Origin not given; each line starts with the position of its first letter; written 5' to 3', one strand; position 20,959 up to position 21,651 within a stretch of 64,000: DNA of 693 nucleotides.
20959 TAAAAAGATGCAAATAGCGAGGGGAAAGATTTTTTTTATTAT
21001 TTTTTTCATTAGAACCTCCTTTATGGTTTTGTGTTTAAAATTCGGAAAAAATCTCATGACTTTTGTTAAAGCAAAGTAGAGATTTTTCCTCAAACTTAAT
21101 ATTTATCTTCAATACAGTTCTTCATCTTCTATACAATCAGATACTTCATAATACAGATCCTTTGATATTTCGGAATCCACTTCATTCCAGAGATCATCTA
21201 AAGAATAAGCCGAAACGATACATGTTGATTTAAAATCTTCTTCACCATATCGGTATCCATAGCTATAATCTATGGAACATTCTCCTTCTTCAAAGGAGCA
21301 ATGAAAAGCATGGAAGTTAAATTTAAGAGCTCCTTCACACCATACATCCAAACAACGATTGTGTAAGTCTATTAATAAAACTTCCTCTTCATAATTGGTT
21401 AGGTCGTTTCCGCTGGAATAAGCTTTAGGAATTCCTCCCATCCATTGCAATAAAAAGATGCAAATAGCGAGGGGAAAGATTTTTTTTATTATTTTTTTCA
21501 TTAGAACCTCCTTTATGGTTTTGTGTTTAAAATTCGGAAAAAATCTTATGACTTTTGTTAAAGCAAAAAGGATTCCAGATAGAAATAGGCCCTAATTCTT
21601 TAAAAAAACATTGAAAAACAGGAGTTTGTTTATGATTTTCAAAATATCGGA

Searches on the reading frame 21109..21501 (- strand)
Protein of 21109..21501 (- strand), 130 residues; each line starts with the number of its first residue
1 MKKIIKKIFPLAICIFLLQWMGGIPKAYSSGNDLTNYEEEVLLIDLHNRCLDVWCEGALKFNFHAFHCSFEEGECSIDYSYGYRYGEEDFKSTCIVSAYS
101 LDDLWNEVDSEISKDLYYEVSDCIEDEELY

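Call 3: search_protein_families(library=pfam, proteins=[window:21109-21501:-], max_evalue=1)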
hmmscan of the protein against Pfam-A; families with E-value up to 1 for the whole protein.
window:21109-21501:- (130 aa): 1 family
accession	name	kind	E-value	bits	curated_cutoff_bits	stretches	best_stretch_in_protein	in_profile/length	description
PF21837.1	DUF6896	-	0.068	13.7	27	1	53-92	45-81/128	Domain of unknown function (DUF6896)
